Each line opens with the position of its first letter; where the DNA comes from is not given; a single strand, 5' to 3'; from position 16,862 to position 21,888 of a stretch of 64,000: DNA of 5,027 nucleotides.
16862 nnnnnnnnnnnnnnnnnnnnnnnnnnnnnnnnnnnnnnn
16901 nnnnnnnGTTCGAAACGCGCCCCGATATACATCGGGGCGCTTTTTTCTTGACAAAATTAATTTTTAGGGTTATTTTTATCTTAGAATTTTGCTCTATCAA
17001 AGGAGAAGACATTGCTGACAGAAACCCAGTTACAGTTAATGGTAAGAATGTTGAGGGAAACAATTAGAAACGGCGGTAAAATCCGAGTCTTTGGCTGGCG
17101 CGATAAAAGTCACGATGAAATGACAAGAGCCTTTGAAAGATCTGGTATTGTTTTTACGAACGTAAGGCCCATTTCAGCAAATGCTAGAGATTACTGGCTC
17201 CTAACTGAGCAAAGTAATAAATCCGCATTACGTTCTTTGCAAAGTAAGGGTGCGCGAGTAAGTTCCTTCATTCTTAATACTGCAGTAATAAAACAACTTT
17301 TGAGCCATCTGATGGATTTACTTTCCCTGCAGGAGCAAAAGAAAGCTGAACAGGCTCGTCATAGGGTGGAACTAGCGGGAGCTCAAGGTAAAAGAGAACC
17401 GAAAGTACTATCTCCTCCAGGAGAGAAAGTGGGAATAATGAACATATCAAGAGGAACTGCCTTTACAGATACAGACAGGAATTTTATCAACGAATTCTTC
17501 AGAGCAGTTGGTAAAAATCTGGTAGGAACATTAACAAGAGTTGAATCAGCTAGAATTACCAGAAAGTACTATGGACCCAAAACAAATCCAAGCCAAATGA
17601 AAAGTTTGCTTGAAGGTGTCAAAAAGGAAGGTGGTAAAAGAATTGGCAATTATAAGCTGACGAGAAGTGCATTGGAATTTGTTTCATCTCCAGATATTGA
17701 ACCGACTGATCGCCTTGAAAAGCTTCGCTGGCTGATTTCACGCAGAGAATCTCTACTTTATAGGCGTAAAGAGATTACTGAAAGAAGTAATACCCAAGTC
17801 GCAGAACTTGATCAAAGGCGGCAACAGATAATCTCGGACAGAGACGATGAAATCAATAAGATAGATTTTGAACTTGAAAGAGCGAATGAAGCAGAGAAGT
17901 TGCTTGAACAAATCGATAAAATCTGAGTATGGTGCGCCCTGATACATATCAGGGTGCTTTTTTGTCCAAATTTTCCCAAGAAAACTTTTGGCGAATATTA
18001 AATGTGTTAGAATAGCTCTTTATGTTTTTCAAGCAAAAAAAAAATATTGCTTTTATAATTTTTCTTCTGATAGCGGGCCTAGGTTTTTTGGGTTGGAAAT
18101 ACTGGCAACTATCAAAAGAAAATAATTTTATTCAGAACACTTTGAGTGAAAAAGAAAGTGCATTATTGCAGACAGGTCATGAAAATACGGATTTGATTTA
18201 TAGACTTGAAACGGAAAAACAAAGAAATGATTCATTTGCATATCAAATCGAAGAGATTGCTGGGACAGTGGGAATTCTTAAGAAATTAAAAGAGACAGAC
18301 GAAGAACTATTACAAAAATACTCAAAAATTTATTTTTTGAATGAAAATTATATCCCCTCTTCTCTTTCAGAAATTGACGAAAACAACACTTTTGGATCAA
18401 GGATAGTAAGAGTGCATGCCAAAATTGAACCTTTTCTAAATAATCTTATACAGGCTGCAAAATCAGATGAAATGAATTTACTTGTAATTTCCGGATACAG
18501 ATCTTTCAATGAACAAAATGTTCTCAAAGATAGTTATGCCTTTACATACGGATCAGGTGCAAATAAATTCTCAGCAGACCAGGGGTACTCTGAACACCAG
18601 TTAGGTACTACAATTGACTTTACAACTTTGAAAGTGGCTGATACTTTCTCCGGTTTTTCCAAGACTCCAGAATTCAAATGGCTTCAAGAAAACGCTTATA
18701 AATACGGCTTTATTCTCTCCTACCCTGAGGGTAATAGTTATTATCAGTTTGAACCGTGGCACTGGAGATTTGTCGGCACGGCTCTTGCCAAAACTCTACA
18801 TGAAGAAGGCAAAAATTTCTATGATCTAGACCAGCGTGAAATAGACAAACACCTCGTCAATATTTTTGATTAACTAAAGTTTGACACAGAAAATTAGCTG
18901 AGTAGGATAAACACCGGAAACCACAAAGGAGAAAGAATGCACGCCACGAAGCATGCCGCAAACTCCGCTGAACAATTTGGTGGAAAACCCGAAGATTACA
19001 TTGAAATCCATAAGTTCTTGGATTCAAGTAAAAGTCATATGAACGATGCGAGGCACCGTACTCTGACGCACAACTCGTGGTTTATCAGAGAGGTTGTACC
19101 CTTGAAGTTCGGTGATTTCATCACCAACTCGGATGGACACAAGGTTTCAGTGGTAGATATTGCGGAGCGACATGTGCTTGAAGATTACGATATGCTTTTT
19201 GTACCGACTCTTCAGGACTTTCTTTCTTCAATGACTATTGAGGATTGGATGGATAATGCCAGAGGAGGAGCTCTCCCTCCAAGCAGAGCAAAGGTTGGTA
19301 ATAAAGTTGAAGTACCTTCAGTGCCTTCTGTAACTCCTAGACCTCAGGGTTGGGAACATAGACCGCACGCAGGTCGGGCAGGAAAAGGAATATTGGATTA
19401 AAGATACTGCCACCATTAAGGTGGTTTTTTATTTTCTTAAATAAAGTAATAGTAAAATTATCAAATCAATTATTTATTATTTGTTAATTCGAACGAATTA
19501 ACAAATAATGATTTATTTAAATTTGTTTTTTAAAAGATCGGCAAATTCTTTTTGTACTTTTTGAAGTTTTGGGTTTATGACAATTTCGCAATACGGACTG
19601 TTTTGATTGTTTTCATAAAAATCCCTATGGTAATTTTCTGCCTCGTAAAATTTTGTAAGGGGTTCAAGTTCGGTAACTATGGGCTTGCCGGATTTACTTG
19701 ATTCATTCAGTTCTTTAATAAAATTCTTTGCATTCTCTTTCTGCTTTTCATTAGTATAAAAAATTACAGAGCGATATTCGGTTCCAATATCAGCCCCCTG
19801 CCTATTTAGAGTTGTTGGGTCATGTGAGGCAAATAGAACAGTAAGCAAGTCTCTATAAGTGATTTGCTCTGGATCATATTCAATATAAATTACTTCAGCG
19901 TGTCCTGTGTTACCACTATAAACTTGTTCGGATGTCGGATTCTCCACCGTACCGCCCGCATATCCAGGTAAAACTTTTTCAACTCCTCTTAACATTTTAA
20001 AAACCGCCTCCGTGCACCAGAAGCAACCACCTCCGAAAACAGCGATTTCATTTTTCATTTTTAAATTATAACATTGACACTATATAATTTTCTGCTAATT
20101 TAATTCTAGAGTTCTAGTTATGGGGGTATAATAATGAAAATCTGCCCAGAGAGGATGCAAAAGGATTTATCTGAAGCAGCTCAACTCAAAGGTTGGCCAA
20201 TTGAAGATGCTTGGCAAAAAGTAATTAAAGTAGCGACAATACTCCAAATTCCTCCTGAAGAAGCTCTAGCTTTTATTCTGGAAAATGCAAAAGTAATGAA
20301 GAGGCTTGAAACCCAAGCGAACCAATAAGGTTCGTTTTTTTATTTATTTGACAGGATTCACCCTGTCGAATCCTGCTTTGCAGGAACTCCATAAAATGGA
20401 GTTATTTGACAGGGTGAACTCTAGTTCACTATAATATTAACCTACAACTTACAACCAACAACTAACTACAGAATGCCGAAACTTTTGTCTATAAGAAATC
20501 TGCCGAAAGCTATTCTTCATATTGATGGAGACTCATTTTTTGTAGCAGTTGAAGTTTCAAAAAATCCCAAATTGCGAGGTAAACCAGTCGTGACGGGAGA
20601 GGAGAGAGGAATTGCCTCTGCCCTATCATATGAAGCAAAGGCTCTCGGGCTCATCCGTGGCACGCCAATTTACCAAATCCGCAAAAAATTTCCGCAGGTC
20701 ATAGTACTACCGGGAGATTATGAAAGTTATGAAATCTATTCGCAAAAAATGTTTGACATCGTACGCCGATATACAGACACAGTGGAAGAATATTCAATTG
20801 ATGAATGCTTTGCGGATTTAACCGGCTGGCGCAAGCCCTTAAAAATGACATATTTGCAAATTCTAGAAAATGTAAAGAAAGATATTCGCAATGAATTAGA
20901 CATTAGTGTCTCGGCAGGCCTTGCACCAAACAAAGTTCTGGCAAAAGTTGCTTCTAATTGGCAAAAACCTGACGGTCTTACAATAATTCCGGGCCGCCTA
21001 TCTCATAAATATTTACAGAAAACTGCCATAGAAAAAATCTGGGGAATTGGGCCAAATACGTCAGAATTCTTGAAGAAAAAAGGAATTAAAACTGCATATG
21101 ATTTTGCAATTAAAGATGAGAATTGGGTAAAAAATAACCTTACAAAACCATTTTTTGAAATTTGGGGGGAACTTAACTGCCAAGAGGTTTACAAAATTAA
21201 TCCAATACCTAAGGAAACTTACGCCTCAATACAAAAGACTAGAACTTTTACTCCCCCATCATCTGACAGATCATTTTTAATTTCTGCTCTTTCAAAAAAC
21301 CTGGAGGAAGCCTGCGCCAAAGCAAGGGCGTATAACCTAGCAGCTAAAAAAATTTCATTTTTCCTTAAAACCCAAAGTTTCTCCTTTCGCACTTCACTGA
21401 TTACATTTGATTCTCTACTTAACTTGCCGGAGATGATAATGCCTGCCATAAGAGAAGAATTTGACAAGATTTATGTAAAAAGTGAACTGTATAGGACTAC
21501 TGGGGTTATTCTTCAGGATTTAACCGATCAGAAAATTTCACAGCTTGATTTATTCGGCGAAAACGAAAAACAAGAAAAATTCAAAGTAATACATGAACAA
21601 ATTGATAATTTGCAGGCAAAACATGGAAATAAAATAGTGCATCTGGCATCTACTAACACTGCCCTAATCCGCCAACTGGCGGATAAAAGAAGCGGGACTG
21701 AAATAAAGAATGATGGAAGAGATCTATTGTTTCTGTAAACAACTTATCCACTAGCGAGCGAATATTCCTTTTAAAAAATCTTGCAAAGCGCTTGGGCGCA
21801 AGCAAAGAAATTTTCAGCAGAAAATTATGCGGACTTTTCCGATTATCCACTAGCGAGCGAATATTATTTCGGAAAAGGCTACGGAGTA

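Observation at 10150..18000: All-plus-strand, GC-richer ~8 kb block next to tRNA-Asn with 'foreign' expression signals: candidate accessory/defence island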

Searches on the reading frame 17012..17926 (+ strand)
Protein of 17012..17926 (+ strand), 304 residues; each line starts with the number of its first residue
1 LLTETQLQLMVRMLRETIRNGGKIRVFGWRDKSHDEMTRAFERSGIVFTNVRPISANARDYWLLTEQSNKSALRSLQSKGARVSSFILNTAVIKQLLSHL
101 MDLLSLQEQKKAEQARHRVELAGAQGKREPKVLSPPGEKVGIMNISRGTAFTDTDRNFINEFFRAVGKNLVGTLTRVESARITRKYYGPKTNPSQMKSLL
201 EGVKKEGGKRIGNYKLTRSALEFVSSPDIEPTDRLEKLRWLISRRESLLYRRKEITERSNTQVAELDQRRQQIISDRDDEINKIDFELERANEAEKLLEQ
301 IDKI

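Call 4: search_protein_families(library=pfam, max_evalue=0.1, proteins=[window:17012-17926:+])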
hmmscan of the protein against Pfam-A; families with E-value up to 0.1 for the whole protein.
window:17012-17926:+ (304 aa): 1 family
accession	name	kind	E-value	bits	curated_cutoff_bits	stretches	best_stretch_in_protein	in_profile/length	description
PF05172.20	RRM_Nup35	-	0.028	14.9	24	1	23-81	9-65/89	Nup53/35/40-type RNA recognition motif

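Call 5: search_protein_families(library=padloc, max_evalue=0.1, proteins=[window:17012-17926:+])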
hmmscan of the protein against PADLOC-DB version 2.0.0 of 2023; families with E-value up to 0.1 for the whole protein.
window:17012-17926:+ (304 aa): 0 families

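Call 6: search_protein_families(library=phrogs, max_evalue=0.01, proteins=[window:17012-17926:+])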
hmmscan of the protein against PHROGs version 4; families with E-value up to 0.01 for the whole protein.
window:17012-17926:+ (304 aa): 0 families

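Call 42: search_protein_families(library=ncbifam, max_evalue=0.01, proteins=[window:17012-17926:+])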
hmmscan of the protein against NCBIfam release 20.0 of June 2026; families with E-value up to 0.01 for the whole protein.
window:17012-17926:+ (304 aa): 0 families

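Call 70: find_related_loci(query=window:17012-17926:+, collection=viral_contigs, flank=8000)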
Query window:17012-17926:+ (304 aa) in viral_contigs; peptide patterns used: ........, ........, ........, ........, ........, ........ (x = any residue, [..] = any of these).
26 stretches matched a pattern, but none encodes a relative of the query by tblastn (E <= 1e-3).

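Call 79: find_homologous_proteins(query=window:17012-17926:+)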
Query window:17012-17926:+ (304 aa): 1 proteins with E <= 0.001 among 1432 candidates.
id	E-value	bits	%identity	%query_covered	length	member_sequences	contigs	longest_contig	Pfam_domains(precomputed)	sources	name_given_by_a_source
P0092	1.2e-185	633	100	97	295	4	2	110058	-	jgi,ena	-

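Call 86: search_protein_representatives(protein=window:17012-17926:+)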
Query: 304 residues. Proteins with E-value up to 0.001 (for the whole library): 86; up to 1e-10: 25; up to 1e-30: 2. The best 86 are listed.
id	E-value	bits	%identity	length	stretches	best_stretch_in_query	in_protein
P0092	3.9e-186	633.3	100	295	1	10-304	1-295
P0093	7.6e-32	127.4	34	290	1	6-273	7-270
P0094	8.0e-28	114.2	30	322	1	9-303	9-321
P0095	2.7e-25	105.9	29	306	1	11-267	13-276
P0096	1.7e-24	103.3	31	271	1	12-255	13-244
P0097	3.8e-24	102.1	31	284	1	6-266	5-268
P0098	5.6e-20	88.5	28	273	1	6-257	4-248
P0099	1.8e-19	86.8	28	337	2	153-279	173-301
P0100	4.5e-19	85.5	35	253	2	171-261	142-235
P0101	1.0e-18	84.3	29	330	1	11-304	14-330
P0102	2.8e-17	79.6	29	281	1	9-293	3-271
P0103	4.0e-17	79.1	28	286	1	12-262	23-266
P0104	4.4e-17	78.9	32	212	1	77-258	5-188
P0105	5.1e-15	72.2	27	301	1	6-268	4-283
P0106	2.4e-13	66.7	29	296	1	17-285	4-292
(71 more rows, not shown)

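Call 88: search_solved_structures(query=A5, max_evalue=1)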
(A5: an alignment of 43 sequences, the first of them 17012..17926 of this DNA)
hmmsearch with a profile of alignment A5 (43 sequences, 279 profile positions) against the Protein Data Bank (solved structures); distinct sequences matched with E-value up to 1: 38.
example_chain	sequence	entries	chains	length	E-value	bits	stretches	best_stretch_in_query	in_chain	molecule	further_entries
4gjf_A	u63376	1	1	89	0.014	18.1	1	140-204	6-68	Troponin C, slow skeletal and cardiac muscles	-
4gjg_A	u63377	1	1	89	0.017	17.8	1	137-204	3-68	Troponin C, slow skeletal and cardiac muscles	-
2n79_C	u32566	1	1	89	0.019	17.7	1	140-204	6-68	Troponin C, slow skeletal and cardiac muscles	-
5i0i_E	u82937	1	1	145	0.034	16.9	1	147-205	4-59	Calmodulin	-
1r2u_A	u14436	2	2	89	0.035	16.8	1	138-204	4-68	troponin C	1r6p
5h7d_E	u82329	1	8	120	0.064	16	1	141-205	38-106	Zpa963,Calmodulin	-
2jxl_A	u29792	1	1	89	0.079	15.7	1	140-204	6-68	Troponin C, slow skeletal and cardiac muscles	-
2kgb_C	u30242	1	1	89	0.079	15.7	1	140-204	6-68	Troponin C, slow skeletal and cardiac muscles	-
1ap4_A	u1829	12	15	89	0.079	15.7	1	140-204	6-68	CARDIAC N-TROPONIN C | TROPONIN C, SLOW SKELETAL AND CARDIAC MUSCLES | PROTEIN (TROPONIN C)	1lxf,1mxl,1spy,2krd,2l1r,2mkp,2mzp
2ctn_A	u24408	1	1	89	0.099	15.3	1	139-204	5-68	TROPONIN C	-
1wrk_A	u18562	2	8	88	0.1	15.3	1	140-204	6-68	Troponin C, slow skeletal and cardiac muscles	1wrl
2kfx_T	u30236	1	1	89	0.11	15.2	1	140-204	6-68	Troponin C, slow skeletal and cardiac muscles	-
1pva_A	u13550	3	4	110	0.16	14.6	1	87-181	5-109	PARVALBUMIN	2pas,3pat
2n7l_C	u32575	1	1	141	0.17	14.5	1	136-204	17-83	Troponin C/Troponin I chimera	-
9mo4_G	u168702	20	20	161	0.2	14.3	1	141-204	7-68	Troponin C, slow skeletal and cardiac muscles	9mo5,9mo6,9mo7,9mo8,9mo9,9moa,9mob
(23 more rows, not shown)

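Call 89: search_protein_families(library=pfam, alignment_id=A5, max_evalue=0.01)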
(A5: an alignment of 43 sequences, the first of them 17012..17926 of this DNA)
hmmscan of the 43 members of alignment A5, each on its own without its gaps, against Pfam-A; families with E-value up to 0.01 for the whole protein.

A. member 1, window:17012-17926:+ (304 aa): 0 families

B. families by the number of members that match (of 43 scanned): 3 families
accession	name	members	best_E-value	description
PF11489.13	Aim21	1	0.0002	Altered inheritance of mitochondria protein 21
PF09485.15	CRISPR_Cse2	1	0.0037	CRISPR-associated protein Cse2 (CRISPR_cse2)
PF01920.25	Prefoldin_2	1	0.0047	Prefoldin subunit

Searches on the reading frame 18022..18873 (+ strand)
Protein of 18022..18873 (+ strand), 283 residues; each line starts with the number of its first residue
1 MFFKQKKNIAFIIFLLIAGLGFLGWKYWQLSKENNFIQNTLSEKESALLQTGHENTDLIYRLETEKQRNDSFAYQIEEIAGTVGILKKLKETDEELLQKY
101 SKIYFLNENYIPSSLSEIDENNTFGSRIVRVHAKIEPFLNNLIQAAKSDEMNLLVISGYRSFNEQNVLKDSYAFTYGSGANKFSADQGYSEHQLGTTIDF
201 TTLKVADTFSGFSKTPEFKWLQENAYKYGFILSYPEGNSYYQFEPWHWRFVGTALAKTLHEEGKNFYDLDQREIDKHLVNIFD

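Call 10: search_protein_families(library=pfam, max_evalue=0.01, proteins=[window:18022-18873:+])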
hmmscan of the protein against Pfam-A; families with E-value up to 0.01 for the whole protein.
window:18022-18873:+ (283 aa): 2 families
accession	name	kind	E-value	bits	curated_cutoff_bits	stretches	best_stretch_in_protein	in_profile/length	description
PF02557.22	VanY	-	2.9e-33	114.9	25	1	130-252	3-131/132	D-alanyl-D-alanine carboxypeptidase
PF24423.1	OVT1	-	0.0067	17.2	30.9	0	26-92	2-68/100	Major antigen, helical domain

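Call 28: find_related_loci(query=window:18022-18873:+, collection=genome_contigs, flank=10000)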
Query window:18022-18873:+ (283 aa) in genome_contigs; peptide patterns used: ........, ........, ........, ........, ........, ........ (x = any residue, [..] = any of these).
271 stretches matched a pattern; 219 encode a relative of the query (tblastn E <= 1e-3); the best 80 are kept; 80 distinct loci.
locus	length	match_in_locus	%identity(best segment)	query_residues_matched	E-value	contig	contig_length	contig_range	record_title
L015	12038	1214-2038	60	15-283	9e-101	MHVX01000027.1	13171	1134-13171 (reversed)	MAG: Candidatus Zambryskibacteria bacterium RIFCSPHIGHO2_12_FULL_43_12b rifcsphigho2_12_scaffold_7718, whole genome shot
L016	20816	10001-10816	56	12-283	8e-100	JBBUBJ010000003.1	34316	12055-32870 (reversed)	MAG: Patescibacteria group bacterium isolate H52-bin031_1 H52_bin031_1_000000000003, whole genome shotgun sequence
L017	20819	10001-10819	57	11-283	1e-97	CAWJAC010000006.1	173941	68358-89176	MAG: Candidatus Zambryskibacteria bacterium isolate MFD03726.bin.2.15 genome assembly, contig: contig_87035, whole genom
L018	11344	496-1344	55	4-283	3e-97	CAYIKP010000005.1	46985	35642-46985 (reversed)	MAG TPA_asm: uncultured Candidatus Saccharibacteria bacterium isolate ERP119705_co23_581 genome assembly, contig: NODE_4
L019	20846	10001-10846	54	4-283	3e-96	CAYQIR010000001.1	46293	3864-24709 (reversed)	MAG TPA_asm: uncultured Candidatus Saccharibacteria bacterium isolate binchicken_co38_1169 genome assembly, contig: NODE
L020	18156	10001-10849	55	4-283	1e-96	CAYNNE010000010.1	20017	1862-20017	MAG TPA_asm: uncultured Candidatus Saccharibacteria bacterium isolate SRP178908_co2_278 genome assembly, contig: NODE_10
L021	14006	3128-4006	54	1-283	1e-95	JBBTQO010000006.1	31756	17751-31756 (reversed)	MAG: Patescibacteria group bacterium isolate H43-bin019_1 H43_bin019_1_000000000006, whole genome shotgun sequence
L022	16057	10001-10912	52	2-283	8e-96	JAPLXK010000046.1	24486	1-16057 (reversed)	MAG: Candidatus Nealsonbacteria bacterium isolate LacPavin_0920_SED2_MAG_39_9 LacPavin_0920_SED2_scaffold_1669592, whole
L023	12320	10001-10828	56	13-283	8e-96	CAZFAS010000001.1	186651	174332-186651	MAG TPA_asm: uncultured Candidatus Saccharibacteria bacterium isolate SRP278252_co2_162 genome assembly, contig: NODE_75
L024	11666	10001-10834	55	9-283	2e-95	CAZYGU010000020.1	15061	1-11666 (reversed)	MAG TPA_asm: uncultured Candidatus Saccharibacteria bacterium isolate SRP278252_co2_822 genome assembly, contig: NODE_82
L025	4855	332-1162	55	5-283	9e-95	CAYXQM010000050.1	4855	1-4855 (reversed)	MAG TPA_asm: uncultured Candidatus Saccharibacteria bacterium isolate SRP178699_co1_498 genome assembly, contig: NODE_26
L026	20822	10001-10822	57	15-283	9e-95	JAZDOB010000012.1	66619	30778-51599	MAG: Candidatus Zambryskibacteria bacterium isolate MEGAHIT-group-0.746 k141_19463898, whole genome shotgun sequence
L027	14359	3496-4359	52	6-283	7e-94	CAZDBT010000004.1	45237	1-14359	MAG TPA_asm: uncultured Candidatus Saccharibacteria bacterium isolate SRP193066_co2_98 genome assembly, contig: NODE_327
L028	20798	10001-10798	55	25-283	2e-93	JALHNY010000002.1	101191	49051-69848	MAG: Candidatus Paceibacterota bacterium isolate Bin_78_2_sub c_000000001287, whole genome shotgun sequence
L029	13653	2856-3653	56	19-283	1e-93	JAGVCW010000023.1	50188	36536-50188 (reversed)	MAG: Candidatus Paceibacterota bacterium isolate WC_11 c_000000070558, whole genome shotgun sequence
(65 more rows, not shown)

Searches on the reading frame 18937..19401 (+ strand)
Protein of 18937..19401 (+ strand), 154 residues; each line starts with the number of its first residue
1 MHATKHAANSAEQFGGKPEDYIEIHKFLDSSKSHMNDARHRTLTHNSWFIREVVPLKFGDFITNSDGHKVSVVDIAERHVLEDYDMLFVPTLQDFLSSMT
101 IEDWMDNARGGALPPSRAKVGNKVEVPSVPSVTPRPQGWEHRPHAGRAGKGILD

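Call 10: search_protein_families(library=pfam, max_evalue=0.01, proteins=[window:18937-19401:+])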
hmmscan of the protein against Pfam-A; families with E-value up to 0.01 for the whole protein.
window:18937-19401:+ (154 aa): 1 family
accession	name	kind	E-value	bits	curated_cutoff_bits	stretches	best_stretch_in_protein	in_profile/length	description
PF21866.1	DUF6915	-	2.2e-35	121.3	27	1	1-105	1-102/102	Domain of unknown function (DUF6915)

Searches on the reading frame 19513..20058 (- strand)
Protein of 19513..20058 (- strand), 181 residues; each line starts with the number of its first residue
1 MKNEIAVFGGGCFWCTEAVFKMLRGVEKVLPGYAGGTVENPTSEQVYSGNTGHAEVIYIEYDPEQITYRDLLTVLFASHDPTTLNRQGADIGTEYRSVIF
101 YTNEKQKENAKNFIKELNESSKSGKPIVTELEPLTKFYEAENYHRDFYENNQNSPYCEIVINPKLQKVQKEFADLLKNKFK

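Call 10: search_protein_families(library=pfam, max_evalue=0.01, proteins=[window:19513-20058:-])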
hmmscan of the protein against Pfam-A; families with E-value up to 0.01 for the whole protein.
window:19513-20058:- (181 aa): 2 families
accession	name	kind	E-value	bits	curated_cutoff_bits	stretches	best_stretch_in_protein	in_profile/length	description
PF01625.27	PMSR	-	3.1e-62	209.8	23.7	1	6-158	2-153/153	Peptide methionine sulfoxide reductase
PF14131.11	DUF4298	-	0.002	18.6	27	1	104-153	5-54/87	Domain of unknown function (DUF4298)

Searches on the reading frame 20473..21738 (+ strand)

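Call 10: search_protein_families(library=pfam, max_evalue=0.01, proteins=[window:20473-21738:+])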
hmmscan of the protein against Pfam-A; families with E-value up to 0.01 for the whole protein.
window:20473-21738:+ (421 aa): 2 families
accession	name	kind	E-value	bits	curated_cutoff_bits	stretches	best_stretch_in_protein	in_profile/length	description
PF00817.25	IMS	-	9.5e-42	142.8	23.2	1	17-162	1-148/148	impB/mucB/samB family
PF11799.13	IMS_C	-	2e-13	51.1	20.7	1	252-360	3-109/109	impB/mucB/samB family C-terminal domain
